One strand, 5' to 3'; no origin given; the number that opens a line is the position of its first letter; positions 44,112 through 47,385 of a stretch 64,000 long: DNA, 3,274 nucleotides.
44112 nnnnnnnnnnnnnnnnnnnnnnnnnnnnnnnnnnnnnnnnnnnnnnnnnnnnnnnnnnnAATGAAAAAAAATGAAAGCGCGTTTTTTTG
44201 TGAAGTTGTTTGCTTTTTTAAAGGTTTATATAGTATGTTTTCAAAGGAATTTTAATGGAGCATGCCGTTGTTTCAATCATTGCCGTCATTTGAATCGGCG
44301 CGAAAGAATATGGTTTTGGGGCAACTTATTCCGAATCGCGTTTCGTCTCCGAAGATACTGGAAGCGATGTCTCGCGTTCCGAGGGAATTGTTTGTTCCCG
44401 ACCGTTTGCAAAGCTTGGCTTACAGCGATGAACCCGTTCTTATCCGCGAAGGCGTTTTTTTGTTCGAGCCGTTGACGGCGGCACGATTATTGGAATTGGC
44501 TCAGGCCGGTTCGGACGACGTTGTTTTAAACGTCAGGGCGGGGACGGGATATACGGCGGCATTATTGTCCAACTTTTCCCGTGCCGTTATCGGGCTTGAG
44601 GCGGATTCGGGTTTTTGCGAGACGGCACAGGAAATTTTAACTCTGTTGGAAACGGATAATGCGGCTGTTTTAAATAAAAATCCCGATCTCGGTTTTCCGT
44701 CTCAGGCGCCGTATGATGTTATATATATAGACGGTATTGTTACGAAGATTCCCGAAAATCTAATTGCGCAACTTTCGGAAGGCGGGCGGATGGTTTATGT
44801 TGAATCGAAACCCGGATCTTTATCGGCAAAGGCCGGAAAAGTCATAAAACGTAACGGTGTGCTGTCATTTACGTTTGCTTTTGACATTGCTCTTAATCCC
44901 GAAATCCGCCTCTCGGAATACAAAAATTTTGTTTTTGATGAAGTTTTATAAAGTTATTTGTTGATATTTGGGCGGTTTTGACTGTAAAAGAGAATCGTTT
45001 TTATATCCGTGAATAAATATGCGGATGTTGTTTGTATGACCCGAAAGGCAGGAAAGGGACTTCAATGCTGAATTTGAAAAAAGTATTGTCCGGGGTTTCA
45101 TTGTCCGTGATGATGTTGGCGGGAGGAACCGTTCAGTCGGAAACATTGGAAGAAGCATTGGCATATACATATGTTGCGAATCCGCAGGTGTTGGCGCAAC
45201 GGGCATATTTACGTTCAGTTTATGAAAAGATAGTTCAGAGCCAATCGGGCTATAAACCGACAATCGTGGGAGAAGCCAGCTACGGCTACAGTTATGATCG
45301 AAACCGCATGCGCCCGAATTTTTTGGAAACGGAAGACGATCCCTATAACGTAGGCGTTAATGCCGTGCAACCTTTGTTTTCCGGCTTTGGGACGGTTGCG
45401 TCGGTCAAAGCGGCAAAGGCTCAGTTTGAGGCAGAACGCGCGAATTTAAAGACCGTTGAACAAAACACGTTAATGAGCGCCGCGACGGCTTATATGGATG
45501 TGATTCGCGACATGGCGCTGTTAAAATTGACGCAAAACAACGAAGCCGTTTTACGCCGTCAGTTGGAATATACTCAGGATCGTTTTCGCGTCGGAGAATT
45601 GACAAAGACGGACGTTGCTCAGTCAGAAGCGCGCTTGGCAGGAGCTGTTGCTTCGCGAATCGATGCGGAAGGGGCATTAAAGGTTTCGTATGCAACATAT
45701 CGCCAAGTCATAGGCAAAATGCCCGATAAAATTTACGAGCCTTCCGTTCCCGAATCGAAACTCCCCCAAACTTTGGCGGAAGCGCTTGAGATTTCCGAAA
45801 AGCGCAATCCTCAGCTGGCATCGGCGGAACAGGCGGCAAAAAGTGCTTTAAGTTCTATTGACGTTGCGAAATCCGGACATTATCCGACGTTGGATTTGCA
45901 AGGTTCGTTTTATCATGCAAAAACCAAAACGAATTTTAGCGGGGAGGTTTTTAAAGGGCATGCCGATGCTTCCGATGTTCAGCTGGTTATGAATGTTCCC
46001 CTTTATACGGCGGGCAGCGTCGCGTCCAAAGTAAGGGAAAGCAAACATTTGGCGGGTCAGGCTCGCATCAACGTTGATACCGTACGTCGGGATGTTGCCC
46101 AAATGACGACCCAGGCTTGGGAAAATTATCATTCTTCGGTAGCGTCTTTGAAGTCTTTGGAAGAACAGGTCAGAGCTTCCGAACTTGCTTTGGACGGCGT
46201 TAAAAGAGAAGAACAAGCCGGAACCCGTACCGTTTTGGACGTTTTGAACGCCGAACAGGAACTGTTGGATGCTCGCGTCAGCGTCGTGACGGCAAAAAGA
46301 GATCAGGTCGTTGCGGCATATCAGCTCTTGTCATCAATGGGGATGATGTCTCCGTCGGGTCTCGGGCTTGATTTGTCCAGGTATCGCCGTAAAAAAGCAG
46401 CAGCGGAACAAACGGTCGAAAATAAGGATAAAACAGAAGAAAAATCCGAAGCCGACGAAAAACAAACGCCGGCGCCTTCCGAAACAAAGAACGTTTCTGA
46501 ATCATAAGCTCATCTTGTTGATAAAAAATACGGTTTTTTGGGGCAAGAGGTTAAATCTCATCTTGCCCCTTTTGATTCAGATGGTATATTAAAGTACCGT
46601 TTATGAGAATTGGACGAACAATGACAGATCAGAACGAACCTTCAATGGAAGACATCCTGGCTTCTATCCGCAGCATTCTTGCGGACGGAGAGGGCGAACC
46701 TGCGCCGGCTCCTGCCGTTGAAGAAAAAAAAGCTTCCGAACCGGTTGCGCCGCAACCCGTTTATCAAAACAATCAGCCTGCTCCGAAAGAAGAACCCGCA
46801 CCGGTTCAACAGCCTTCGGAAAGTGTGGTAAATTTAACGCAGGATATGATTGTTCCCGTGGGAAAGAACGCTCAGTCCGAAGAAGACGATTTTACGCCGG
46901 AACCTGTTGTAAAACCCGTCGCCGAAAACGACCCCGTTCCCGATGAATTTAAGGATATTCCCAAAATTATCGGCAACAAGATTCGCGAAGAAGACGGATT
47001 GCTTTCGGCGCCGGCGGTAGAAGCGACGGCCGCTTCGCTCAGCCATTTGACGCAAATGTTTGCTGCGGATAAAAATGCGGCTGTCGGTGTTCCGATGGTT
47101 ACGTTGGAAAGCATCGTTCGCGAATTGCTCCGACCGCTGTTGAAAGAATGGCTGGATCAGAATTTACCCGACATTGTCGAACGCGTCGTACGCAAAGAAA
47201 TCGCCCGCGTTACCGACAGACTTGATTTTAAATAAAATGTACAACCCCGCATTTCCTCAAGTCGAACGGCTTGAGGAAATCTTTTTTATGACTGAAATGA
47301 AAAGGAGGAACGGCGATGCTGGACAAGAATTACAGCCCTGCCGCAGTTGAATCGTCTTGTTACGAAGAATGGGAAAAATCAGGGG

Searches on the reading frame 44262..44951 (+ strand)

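Call 69: search_protein_families(library=pfam, proteins=[window:44262-44951:+], max_evalue=0.0001)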
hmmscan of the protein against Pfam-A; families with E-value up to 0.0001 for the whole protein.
window:44262-44951:+ (229 aa): 1 family
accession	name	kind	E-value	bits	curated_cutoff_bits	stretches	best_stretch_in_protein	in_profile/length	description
PF01135.25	PCMT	-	1.6e-31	110.2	20.3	1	14-179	2-171/210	Protein-L-isoaspartate(D-aspartate) O-methyltransferase (PCMT)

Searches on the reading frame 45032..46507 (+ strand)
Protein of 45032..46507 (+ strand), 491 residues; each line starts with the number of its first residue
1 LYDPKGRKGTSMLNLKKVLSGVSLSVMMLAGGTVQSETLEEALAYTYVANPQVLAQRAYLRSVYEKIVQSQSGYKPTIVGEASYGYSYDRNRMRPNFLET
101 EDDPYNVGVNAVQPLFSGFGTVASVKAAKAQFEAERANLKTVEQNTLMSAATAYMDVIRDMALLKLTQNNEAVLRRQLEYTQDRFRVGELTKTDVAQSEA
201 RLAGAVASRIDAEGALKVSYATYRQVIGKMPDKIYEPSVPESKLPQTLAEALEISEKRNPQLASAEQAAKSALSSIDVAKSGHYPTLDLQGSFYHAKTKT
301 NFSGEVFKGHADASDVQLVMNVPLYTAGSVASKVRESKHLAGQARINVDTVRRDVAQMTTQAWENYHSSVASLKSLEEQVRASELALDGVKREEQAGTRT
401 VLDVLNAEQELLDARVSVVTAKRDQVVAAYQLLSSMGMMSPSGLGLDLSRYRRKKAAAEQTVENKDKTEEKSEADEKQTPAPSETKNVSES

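Call 69: search_protein_families(library=pfam, proteins=[window:45032-46507:+], max_evalue=0.0001)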
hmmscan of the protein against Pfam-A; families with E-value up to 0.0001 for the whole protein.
window:45032-46507:+ (491 aa): 1 family
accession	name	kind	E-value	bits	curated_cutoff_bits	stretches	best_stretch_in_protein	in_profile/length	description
PF02321.23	OEP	-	4.5e-58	196.6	22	2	248-437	1-187/187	Outer membrane efflux protein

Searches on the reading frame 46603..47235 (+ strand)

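Call 69: search_protein_families(library=pfam, proteins=[window:46603-47235:+], max_evalue=0.0001)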
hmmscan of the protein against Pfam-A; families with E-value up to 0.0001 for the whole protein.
window:46603-47235:+ (210 aa): 1 family
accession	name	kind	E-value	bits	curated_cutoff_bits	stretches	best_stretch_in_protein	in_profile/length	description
PF10691.14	DUF2497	-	1.7e-24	86.5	27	1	131-204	1-74/75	Protein of unknown function (DUF2497)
